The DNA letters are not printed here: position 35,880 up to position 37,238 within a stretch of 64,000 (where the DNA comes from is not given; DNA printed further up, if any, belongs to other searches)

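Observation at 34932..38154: Three-gene TPR / coiled-coil / secreted cluster wedged between rpe and dtd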

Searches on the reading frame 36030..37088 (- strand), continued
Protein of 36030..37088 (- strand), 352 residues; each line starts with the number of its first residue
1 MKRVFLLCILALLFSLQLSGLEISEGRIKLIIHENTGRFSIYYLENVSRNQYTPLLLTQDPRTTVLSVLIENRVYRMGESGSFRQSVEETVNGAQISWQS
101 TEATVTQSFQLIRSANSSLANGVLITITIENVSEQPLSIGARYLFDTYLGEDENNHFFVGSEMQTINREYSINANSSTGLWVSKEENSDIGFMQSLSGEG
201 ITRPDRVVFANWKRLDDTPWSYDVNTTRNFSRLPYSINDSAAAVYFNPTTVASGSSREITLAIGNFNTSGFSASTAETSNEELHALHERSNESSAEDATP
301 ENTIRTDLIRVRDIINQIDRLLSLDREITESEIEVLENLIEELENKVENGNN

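Call 50: list_cluster_members(proteins=[P0442, P0438, P0436, P0432, P0425, P0406, P0401, P0354, P0340, P0430])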
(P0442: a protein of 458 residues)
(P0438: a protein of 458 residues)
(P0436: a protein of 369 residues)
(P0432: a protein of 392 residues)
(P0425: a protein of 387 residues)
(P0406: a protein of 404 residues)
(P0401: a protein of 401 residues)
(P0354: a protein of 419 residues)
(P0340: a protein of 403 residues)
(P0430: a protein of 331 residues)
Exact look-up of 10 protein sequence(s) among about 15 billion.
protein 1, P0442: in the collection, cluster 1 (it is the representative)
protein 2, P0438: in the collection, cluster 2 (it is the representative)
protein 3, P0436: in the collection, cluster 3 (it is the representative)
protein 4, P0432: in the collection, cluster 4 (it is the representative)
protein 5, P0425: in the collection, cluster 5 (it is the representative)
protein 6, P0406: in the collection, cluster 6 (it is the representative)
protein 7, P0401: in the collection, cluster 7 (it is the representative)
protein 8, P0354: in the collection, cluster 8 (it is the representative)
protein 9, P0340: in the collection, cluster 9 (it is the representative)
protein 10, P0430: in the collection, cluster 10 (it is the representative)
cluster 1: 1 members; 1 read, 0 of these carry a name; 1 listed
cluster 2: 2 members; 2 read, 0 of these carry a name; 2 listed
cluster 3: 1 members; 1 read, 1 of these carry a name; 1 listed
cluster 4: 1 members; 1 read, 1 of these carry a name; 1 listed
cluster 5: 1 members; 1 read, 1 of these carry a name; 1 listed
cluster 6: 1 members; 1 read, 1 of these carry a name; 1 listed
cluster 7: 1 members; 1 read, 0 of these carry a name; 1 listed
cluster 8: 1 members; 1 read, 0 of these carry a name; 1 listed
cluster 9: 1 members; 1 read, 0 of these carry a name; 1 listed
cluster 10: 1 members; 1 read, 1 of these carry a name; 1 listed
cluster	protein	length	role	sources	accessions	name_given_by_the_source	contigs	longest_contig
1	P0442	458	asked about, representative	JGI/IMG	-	-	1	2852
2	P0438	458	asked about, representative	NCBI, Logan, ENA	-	-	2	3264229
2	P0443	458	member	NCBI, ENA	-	-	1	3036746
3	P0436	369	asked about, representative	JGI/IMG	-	hypothetical protein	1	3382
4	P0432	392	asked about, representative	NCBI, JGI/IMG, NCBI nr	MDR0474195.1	MAG: hypothetical protein LBH43_11055 [Treponema sp.] | hypothetical protein | hypothetical protein [Treponema sp.]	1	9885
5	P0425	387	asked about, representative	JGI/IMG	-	hypothetical protein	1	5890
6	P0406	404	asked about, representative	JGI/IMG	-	hypothetical protein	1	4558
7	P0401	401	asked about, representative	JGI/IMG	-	-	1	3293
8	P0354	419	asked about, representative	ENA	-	-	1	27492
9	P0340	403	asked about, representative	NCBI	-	-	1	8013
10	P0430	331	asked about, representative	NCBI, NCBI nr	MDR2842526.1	MAG: hypothetical protein LBV52_04940, partial [Spirochaetaceae bacterium] | hypothetical protein [Spirochaetaceae bacterium]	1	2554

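Call 51: find_encoding_contigs(protein=P0438, flank=8000, max_places=2)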
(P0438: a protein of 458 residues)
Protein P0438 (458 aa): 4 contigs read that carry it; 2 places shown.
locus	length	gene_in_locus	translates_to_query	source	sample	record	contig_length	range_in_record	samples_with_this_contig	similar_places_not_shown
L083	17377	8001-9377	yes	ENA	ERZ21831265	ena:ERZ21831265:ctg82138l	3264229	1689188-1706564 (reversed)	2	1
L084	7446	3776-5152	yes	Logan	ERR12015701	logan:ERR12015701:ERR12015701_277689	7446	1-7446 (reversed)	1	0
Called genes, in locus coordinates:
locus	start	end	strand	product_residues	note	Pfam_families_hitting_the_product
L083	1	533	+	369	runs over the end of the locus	PF03739:LptF_LptG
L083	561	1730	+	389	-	PF01702:TGT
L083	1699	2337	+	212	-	PF00877:NLPC_P60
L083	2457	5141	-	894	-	PF27167:HTH_GRAD, PF27371:GRAD_C, PF03449:GreA_GreB_N, PF01272:GreA_GreB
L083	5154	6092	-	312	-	PF13176:TPR_7 (faint), PF07719:TPR_2 (faint)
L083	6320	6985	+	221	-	PF00834:Ribul_P_3_epim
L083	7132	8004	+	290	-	PF13432:TPR_16 (faint), PF00515:TPR_1 (faint), PF07719:TPR_2 (faint), PF14559:TPR_19 (faint), PF13174:TPR_6 (weak)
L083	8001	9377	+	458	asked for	-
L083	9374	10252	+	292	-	PF13428:TPR_14 (faint), PF13432:TPR_16 (faint)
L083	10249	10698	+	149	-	PF02580:Tyr_Deacylase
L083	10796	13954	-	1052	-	PF01326:PPDK_N, PF00391:PEP-utilizers, PF02896:PEP-utilizers_C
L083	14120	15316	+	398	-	PF00817:IMS, PF11799:IMS_C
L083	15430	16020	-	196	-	-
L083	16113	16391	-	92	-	PF04456:DUF503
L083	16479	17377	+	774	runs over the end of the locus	PF00133:tRNA-synt_1 (weak), PF09334:tRNA-synt_1g, PF19303:Anticodon_3, PF01588:tRNA_bind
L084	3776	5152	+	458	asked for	-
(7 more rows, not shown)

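Call 52: find_encoding_contigs(protein=P0432, flank=8000, max_places=2)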
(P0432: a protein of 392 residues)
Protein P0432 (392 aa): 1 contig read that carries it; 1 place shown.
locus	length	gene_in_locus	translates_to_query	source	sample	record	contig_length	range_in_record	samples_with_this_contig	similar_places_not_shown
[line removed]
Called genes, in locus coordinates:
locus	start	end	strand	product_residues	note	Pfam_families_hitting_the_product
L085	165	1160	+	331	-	PF12146:Hydrolase_4, PF00561:Abhydrolase_1, PF12697:Abhydrolase_6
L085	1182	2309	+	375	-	PF01743:PolyA_pol, PF12627:PolyA_pol_RNAbd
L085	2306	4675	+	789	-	PF00330:Aconitase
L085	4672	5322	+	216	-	PF00834:Ribul_P_3_epim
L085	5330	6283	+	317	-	PF13428:TPR_14 (faint), PF21545:T7SS_EccA1_N (faint), PF12895:ANAPC3 (faint), PF00515:TPR_1 (faint), PF07719:TPR_2 (faint), PF13432:TPR_16 (faint), PF13525:YfiO (weak), PF13174:TPR_6, +2 more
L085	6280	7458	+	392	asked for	-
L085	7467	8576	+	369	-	PF07719:TPR_2 (faint), PF13428:TPR_14 (faint)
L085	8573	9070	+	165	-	PF02580:Tyr_Deacylase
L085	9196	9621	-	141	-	PF01814:Hemerythrin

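Call 66: list_cluster_members(proteins=[P0440, P0439, P0437, P0434, P0433, P0431, P0429, P0428, P0427, P0426])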
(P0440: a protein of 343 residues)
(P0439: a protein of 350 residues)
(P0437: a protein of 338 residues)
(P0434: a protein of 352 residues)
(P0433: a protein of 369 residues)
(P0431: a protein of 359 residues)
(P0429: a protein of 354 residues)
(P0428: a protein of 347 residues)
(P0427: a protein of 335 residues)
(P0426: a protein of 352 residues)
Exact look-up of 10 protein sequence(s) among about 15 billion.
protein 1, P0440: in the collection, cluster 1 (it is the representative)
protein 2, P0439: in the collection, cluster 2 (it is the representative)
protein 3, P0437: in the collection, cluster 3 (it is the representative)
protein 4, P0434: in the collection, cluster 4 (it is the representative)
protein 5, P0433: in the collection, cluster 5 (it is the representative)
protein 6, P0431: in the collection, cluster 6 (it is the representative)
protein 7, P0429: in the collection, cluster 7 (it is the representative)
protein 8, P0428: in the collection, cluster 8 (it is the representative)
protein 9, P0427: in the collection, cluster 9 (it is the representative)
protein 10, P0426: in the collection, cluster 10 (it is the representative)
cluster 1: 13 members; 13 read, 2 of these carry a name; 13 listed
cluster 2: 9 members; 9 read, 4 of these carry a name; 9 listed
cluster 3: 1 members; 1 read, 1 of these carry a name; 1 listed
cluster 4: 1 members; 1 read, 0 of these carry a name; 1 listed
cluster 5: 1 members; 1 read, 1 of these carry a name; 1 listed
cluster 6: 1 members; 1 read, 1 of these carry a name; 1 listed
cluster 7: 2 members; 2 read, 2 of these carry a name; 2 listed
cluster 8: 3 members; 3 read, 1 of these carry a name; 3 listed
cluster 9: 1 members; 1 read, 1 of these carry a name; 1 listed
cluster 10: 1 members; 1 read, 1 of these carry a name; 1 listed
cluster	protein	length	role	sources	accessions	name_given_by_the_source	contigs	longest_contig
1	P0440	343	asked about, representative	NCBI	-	-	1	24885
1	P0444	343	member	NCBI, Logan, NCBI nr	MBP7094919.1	MAG: hypothetical protein KBC36_02395 [Spirochaetia bacterium] | hypothetical protein [Spirochaetia bacterium]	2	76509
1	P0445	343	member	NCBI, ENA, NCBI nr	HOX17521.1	MAG TPA: hypothetical protein PKW82_03620 [Spirochaetales bacterium] | hypothetical protein [Spirochaetales bacterium]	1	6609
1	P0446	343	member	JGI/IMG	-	-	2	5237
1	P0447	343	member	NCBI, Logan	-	-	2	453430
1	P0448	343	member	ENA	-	-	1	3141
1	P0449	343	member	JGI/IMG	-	-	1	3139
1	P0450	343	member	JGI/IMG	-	-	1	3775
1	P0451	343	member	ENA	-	-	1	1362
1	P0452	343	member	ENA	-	-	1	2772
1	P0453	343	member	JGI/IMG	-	-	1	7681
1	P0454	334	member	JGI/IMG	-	-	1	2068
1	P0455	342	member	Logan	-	-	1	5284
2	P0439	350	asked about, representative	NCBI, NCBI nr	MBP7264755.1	MAG: hypothetical protein KBB32_11295 [Spirochaetia bacterium] | hypothetical protein [Spirochaetia bacterium]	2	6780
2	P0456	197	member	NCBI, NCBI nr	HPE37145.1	MAG TPA: hypothetical protein PK625_08340, partial [Spirochaetales bacterium] | hypothetical protein [Spirochaetales bacterium]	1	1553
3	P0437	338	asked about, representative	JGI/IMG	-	hypothetical protein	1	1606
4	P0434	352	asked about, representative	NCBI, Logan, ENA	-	-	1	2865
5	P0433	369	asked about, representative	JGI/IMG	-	hypothetical protein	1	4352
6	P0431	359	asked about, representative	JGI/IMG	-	hypothetical protein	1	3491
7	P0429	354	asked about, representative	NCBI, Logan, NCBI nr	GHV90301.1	hypothetical protein AGMMS50268_08040 [Spirochaetia bacterium]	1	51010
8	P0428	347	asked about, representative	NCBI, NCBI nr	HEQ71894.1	MAG TPA: hypothetical protein ENN69_05345, partial [Spirochaetia bacterium] | hypothetical protein [Spirochaetia bacterium]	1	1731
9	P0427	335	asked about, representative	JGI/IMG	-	hypothetical protein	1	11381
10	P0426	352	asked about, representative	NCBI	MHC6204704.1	hypothetical protein ACYULU_16105 [Breznakiellaceae bacterium SP9]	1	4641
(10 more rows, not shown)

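Call 75: search_protein_families(library=pfam, proteins=[P0442, P0438, P0432], max_evalue=0.01)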
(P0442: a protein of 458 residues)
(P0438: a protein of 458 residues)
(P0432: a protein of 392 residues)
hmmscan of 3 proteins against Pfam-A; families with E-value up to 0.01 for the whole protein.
P0442 (458 aa): 1 family
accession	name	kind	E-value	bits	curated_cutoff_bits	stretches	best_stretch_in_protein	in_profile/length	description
PF03330.24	DPBB_1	-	8.6e-07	29.6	28.8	1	32-100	13-79/83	Lytic transglycolase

P0438 (458 aa): 0 families

P0432 (392 aa): 0 families

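Call 76: find_encoding_contigs(protein=P0442, flank=5000, max_places=3)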
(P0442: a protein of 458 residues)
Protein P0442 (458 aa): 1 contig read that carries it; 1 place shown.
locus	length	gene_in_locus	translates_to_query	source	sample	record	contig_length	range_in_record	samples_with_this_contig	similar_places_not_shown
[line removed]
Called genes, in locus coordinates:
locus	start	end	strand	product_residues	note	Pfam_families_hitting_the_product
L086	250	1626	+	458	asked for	PF03330:DPBB_1 (weak)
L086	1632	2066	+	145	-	-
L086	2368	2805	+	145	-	-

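Call 79: find_related_loci(query=P0442, collection=metagenome_contigs, flank=4000)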
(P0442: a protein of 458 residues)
Query P0442 (458 aa) in metagenome_contigs; peptide patterns used: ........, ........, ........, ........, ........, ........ (x = any residue, [..] = any of these).
137 stretches matched a pattern; 1 encode a relative of the query (tblastn E <= 1e-3); 1 distinct loci.
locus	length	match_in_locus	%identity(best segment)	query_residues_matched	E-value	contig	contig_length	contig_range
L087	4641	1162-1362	39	33-98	1e-7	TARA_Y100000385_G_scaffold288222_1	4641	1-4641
